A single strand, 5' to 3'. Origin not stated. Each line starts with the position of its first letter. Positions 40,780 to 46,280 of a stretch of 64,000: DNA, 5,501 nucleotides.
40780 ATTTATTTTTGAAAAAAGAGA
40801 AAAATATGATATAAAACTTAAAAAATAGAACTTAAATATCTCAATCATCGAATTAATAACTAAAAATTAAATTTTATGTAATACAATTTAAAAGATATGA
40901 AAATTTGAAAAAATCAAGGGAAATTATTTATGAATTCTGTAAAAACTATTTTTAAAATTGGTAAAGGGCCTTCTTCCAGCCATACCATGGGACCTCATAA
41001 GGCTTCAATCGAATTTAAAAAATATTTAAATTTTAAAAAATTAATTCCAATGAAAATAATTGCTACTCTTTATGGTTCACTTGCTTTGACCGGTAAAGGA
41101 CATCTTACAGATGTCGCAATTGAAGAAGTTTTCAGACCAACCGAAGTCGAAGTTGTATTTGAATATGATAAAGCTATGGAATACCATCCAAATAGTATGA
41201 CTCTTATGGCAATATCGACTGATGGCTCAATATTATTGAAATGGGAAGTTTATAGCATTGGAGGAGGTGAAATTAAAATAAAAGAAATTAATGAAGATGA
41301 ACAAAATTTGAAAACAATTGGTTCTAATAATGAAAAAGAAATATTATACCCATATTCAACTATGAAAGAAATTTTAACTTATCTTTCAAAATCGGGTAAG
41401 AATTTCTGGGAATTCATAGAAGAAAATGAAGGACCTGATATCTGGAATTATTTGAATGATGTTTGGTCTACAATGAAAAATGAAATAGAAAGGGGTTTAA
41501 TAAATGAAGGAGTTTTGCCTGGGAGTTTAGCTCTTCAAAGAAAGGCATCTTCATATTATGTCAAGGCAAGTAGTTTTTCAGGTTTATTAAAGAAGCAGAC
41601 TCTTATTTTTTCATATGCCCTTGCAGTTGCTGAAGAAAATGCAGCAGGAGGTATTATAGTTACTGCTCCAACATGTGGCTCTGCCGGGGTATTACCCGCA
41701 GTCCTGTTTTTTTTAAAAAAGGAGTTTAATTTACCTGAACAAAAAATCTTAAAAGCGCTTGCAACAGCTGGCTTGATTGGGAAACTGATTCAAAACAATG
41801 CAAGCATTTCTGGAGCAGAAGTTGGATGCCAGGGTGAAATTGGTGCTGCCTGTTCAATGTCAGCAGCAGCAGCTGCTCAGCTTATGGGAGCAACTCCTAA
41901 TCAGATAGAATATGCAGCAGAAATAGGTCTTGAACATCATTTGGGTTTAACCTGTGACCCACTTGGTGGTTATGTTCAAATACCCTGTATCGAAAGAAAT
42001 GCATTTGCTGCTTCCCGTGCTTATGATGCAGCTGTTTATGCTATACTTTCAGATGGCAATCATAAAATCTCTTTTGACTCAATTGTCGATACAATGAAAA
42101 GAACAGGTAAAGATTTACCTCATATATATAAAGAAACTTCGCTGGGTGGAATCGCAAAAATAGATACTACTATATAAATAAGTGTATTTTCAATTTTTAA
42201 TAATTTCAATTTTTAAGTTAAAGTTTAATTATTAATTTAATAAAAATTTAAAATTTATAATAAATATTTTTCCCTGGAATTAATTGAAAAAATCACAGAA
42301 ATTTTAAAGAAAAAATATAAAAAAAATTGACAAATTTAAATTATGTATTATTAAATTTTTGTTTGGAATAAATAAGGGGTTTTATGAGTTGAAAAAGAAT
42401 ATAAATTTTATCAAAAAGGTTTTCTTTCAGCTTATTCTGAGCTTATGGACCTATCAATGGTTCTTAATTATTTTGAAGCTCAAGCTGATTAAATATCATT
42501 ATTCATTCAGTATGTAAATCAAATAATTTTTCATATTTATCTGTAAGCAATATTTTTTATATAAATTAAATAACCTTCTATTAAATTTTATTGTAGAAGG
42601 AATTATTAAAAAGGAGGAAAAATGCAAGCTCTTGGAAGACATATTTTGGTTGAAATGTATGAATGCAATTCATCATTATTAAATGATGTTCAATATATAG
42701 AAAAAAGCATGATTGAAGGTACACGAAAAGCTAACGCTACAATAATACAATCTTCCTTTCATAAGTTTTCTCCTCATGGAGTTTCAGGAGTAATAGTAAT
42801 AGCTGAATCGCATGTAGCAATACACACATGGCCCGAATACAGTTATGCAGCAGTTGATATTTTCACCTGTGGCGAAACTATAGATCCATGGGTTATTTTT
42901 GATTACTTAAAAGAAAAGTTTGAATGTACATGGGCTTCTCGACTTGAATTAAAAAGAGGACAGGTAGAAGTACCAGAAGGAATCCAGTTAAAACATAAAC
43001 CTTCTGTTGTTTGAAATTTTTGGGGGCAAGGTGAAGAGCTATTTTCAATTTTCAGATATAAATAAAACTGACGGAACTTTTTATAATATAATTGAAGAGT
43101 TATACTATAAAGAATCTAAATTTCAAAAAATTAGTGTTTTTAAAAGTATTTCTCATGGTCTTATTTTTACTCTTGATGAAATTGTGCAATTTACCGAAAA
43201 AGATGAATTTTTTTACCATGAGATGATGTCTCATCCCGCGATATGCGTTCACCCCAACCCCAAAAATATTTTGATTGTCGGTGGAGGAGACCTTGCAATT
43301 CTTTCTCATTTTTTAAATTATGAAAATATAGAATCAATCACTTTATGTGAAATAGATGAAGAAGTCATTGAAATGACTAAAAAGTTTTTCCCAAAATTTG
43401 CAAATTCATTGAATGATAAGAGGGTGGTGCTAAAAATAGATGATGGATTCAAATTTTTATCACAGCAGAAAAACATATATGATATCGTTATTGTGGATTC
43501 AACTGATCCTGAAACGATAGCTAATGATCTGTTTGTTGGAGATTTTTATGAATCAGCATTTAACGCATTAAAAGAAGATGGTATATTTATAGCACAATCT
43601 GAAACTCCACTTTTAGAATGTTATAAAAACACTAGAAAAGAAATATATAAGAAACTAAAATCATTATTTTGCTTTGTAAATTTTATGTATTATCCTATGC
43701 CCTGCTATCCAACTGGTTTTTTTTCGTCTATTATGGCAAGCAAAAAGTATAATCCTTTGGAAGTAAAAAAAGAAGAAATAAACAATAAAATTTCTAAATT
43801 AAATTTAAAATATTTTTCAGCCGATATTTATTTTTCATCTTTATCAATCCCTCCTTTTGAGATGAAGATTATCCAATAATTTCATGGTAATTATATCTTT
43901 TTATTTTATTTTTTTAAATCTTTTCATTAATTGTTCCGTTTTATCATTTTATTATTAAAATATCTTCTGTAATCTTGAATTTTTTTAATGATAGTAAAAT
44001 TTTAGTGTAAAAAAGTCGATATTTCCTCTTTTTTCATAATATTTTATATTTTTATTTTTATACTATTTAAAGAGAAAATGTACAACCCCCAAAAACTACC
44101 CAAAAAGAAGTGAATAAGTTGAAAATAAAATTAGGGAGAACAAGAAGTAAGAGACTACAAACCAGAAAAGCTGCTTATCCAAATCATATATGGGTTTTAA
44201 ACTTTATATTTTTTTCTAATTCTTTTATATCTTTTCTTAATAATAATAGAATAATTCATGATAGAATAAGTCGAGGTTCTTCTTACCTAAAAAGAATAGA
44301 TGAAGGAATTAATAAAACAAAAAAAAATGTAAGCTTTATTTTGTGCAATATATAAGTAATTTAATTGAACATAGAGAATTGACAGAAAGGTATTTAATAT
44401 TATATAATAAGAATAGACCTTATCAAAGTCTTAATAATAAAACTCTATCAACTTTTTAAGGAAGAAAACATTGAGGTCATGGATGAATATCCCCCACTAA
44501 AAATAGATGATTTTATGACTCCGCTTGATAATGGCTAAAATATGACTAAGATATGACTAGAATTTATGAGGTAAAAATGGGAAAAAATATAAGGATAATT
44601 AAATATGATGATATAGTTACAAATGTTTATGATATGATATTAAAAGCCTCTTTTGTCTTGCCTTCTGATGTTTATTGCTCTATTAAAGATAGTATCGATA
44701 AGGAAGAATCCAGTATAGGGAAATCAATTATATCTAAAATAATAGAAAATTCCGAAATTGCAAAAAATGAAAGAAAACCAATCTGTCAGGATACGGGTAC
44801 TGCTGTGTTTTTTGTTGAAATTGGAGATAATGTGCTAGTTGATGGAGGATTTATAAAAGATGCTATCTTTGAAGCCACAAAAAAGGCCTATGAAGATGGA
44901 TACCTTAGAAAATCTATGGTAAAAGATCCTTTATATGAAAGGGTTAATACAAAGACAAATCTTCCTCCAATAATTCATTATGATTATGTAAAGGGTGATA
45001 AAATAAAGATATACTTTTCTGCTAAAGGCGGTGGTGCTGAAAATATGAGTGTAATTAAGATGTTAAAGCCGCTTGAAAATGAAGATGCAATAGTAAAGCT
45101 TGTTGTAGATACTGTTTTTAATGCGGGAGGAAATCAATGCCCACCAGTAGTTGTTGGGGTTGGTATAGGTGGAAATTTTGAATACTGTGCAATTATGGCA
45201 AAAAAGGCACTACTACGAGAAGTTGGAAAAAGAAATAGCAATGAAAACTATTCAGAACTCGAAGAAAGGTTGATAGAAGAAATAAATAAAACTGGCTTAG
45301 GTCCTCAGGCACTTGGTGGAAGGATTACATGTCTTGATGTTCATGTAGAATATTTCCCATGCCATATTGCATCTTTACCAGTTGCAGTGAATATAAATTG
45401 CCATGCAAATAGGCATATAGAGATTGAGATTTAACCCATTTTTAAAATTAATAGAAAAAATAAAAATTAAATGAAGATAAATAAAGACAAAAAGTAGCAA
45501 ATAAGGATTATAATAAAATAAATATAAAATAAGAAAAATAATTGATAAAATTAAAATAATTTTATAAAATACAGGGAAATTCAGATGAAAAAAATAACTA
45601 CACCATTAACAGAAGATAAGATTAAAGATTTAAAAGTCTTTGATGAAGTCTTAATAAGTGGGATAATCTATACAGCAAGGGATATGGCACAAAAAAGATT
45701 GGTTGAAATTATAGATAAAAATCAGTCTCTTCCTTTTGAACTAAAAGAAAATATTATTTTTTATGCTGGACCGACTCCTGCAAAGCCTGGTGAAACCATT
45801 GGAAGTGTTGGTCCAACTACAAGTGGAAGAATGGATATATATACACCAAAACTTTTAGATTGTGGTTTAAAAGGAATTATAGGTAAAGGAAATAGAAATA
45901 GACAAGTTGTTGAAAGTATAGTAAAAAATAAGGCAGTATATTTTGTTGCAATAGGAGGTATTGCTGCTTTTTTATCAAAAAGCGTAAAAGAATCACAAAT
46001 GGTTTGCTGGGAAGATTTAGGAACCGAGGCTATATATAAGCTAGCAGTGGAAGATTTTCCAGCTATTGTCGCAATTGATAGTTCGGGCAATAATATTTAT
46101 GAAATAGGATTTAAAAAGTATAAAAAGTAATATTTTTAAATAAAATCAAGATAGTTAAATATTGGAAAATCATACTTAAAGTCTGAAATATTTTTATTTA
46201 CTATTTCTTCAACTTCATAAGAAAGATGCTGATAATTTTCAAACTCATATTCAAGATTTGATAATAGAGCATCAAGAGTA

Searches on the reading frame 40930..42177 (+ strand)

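Call 82: search_protein_families(library=pfam, proteins=[window:40930-42177:+], max_evalue=1e-8)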
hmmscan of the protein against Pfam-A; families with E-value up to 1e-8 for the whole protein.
window:40930-42177:+ (415 aa): 2 families
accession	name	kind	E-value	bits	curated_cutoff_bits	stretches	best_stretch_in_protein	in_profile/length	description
PF03313.21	SDH_alpha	-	3.4e-78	263.3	26.4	1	168-409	23-260/260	Serine dehydratase alpha chain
PF03315.21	SDH_beta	-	2.6e-27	96.5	26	1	3-64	1-64/155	Serine dehydratase beta chain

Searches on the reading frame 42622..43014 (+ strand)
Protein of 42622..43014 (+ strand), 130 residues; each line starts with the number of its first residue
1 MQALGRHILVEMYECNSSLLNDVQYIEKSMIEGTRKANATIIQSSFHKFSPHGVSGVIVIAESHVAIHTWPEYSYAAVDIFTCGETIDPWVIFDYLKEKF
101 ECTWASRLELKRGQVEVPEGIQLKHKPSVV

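Call 82: search_protein_families(library=pfam, proteins=[window:42622-43014:+], max_evalue=1e-8)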
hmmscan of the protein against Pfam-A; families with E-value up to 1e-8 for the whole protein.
window:42622-43014:+ (130 aa): 1 family
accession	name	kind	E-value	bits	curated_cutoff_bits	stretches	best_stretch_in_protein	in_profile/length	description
PF02675.21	AdoMet_dc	-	6.7e-43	145.8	25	1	7-113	1-107/107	S-adenosylmethionine decarboxylase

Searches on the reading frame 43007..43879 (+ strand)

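Call 83: search_protein_families(library=pfam, proteins=[window:43007-43879:+], max_evalue=1e-8)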
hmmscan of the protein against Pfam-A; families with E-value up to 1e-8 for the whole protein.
window:43007-43879:+ (290 aa): 1 family
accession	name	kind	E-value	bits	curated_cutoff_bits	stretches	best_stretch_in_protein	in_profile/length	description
PF01564.23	Spermine_synth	-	1.9e-57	194.3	22.9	1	67-249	1-180/186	Spermine/spermidine synthase domain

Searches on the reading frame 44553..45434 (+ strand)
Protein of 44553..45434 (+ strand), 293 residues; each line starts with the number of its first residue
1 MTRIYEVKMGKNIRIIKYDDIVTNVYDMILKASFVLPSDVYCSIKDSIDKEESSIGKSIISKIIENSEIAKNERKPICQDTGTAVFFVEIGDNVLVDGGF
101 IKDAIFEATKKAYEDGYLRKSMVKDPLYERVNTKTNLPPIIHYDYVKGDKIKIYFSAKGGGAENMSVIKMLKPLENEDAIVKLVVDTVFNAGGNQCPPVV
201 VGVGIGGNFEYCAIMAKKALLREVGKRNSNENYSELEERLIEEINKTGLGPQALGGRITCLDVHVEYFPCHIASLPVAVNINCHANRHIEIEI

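Call 83: search_protein_families(library=pfam, proteins=[window:44553-45434:+], max_evalue=1e-8)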
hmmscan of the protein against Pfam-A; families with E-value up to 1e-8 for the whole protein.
window:44553-45434:+ (293 aa): 1 family
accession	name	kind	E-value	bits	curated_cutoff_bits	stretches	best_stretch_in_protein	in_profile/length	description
PF05681.19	Fumerase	-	2.6e-109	365.1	25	1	24-291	3-269/270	Fumarate hydratase (Fumerase)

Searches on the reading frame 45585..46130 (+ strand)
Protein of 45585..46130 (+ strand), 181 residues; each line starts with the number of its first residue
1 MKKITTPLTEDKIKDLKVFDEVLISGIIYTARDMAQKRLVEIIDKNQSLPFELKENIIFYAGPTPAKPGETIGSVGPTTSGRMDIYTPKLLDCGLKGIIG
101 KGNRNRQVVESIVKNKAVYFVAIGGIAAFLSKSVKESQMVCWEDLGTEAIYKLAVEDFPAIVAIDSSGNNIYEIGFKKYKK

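Call 83: search_protein_families(library=pfam, proteins=[window:45585-46130:+], max_evalue=1e-8)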
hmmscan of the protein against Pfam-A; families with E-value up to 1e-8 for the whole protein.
window:45585-46130:+ (181 aa): 1 family
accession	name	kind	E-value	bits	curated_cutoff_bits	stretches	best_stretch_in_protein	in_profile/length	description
PF05683.17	Fumerase_C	-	4e-57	193.3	22.2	1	5-173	32-203/205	Fumarase C-terminus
